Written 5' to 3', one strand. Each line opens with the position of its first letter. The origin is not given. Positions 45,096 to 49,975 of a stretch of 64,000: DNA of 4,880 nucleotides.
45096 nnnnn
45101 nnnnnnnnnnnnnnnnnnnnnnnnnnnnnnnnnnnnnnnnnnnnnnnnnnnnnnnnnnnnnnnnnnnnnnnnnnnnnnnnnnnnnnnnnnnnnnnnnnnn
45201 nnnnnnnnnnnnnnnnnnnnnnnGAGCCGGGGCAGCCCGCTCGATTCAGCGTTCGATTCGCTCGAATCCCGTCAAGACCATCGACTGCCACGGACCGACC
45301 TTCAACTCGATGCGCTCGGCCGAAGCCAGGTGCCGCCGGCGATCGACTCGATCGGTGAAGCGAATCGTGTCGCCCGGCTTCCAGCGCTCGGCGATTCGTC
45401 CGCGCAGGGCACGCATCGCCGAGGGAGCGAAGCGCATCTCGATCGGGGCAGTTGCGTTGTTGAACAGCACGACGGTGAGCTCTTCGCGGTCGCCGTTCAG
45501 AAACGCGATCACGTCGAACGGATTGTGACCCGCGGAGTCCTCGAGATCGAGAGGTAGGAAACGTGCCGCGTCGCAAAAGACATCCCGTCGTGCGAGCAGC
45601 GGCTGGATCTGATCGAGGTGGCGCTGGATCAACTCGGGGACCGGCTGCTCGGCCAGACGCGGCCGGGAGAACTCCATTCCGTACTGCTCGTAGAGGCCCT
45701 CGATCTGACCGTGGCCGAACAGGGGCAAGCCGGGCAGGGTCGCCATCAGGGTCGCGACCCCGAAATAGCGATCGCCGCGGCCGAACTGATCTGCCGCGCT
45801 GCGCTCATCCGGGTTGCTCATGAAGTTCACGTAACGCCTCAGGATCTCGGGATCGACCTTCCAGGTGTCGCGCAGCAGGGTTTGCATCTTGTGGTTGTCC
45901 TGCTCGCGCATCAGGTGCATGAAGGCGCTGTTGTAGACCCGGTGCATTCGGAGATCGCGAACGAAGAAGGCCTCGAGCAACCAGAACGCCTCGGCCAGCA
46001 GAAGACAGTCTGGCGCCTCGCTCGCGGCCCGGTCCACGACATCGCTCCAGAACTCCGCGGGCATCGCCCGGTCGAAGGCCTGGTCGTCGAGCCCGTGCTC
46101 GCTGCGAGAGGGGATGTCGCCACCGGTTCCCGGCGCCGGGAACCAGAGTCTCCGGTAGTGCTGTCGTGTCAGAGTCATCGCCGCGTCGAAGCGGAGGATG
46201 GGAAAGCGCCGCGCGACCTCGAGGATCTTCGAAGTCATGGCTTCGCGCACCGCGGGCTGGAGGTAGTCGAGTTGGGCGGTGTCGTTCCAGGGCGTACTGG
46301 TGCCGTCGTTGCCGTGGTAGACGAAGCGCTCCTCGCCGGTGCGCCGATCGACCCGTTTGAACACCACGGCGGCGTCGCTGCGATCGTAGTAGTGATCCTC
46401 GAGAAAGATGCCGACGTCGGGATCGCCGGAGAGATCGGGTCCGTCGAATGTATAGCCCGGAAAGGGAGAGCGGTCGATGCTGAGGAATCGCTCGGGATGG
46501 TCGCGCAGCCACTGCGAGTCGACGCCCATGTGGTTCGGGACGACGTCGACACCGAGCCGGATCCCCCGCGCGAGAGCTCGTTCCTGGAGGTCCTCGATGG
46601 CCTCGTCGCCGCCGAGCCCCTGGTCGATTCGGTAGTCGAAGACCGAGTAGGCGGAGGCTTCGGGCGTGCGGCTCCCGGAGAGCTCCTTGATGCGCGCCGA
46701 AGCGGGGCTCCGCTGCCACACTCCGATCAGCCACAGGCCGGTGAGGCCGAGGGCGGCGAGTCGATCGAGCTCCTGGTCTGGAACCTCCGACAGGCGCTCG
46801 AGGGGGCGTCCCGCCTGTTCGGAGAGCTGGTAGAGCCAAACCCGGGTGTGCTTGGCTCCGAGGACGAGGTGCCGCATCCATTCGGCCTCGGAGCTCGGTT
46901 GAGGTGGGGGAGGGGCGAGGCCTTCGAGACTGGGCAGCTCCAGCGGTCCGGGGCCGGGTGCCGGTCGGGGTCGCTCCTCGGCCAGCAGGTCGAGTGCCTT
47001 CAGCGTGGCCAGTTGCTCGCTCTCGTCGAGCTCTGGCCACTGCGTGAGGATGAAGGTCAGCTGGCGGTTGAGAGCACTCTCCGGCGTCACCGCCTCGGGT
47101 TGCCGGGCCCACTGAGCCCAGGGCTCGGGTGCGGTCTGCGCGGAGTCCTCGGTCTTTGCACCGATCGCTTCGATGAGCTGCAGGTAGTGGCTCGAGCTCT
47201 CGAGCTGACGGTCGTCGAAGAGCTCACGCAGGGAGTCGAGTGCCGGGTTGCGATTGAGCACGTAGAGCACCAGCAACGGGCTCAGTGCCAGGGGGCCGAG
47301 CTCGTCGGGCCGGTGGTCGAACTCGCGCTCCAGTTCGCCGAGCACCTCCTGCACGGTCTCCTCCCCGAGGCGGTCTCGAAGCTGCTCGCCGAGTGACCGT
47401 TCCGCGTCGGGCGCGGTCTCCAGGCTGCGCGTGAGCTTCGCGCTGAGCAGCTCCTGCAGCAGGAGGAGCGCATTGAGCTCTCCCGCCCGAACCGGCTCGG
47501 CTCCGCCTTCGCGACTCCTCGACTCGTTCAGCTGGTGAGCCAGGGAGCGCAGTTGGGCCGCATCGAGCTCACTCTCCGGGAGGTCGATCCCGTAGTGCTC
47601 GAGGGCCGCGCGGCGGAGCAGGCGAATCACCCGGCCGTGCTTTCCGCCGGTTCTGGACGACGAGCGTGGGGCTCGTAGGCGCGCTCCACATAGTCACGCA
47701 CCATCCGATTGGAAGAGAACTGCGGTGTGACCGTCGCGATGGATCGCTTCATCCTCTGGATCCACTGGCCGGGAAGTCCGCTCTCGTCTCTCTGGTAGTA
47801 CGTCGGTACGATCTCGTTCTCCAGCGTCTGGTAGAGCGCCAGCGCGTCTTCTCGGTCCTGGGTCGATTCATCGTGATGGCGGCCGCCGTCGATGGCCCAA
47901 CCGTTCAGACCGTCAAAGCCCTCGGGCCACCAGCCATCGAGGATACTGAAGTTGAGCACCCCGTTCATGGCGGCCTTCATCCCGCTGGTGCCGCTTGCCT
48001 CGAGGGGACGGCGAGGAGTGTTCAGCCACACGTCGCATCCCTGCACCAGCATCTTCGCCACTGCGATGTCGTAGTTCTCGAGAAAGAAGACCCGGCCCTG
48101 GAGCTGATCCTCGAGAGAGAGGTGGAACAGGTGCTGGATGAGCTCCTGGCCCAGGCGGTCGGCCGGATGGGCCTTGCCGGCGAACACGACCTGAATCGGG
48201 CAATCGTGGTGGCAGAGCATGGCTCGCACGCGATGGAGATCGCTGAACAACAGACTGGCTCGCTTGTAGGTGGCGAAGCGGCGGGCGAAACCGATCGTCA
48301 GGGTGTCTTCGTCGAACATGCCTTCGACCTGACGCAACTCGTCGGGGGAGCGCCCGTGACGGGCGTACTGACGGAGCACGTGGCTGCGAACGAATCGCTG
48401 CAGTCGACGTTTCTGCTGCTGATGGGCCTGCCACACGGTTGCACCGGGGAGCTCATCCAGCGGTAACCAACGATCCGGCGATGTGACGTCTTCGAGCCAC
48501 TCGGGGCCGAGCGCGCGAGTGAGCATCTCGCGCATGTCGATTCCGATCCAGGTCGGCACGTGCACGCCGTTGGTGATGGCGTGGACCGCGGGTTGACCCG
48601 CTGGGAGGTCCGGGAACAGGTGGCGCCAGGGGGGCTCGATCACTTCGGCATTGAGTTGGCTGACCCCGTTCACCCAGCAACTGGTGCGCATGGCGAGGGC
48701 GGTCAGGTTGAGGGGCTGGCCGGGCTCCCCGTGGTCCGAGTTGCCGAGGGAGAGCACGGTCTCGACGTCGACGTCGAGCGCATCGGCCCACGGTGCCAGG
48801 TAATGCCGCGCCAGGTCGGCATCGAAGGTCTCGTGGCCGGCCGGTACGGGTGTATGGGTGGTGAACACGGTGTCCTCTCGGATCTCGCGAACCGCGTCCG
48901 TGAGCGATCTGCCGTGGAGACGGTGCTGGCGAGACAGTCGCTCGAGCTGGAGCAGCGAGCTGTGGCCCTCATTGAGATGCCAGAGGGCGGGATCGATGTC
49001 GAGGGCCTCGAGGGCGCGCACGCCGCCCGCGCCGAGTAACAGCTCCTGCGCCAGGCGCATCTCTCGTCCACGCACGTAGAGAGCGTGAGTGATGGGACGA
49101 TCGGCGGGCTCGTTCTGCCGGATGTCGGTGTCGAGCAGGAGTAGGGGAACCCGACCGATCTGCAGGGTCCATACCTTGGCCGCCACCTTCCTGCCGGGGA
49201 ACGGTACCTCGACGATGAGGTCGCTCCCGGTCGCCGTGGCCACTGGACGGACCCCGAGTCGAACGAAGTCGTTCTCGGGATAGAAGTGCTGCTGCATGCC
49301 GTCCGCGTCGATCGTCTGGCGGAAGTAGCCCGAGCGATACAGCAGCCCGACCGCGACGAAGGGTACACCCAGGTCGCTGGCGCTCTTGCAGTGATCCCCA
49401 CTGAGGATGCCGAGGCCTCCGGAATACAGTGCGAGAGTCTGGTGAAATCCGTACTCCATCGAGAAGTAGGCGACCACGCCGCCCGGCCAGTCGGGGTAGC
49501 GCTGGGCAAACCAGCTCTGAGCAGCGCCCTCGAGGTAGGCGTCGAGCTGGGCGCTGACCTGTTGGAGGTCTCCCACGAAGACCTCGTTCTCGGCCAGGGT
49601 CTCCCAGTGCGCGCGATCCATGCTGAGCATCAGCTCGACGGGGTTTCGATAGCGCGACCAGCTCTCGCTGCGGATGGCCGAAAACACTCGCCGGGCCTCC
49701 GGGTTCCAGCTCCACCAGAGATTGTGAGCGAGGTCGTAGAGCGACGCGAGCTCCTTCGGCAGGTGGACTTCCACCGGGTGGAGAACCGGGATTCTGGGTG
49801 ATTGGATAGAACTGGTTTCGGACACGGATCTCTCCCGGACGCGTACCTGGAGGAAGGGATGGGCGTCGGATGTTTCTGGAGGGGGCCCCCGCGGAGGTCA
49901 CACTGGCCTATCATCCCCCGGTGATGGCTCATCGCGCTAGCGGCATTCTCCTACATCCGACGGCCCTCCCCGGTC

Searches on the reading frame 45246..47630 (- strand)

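Call 54: search_protein_families(library=pfam, proteins=[window:45246-47630:-], max_evalue=0.00001)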
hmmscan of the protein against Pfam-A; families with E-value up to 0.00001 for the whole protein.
window:45246-47630:- (794 aa): 1 family
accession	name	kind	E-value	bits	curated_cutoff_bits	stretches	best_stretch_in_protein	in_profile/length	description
PF00128.31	Alpha-amylase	-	1.5e-09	38.1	22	1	286-386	23-106/446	Alpha amylase, catalytic domain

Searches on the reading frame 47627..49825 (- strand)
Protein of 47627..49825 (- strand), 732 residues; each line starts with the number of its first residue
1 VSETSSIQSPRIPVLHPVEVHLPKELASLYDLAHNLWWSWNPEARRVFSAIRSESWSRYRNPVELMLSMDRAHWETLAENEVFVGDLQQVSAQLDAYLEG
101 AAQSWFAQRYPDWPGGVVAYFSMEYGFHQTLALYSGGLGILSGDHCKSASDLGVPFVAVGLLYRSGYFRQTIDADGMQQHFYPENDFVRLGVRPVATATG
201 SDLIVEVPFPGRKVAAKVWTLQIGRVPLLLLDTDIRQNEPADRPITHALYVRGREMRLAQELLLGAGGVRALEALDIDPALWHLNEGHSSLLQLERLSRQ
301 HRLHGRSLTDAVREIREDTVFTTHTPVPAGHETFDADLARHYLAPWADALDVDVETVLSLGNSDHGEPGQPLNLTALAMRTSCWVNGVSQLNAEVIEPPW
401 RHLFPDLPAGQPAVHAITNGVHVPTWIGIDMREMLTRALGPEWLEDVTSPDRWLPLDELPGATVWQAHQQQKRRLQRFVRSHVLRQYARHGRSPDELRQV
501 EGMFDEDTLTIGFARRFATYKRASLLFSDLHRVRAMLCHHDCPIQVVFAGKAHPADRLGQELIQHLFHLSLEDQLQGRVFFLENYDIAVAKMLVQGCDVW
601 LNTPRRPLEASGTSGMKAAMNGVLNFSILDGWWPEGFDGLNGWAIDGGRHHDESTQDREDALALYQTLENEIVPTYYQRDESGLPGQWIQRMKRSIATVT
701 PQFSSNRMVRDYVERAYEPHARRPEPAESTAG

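Call 54: search_protein_families(library=pfam, proteins=[window:47627-49825:-], max_evalue=0.00001)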
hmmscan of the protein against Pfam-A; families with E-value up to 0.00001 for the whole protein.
window:47627-49825:- (732 aa): 2 families
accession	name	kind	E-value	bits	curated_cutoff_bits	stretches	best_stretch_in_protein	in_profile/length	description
PF11897.13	DUF3417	-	2.1e-29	102.6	25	1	22-131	1-109/109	Protein of unknown function (DUF3417)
PF00343.26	Phosphorylase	-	1.6e-26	93.3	27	1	278-631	216-579/713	Carbohydrate phosphorylase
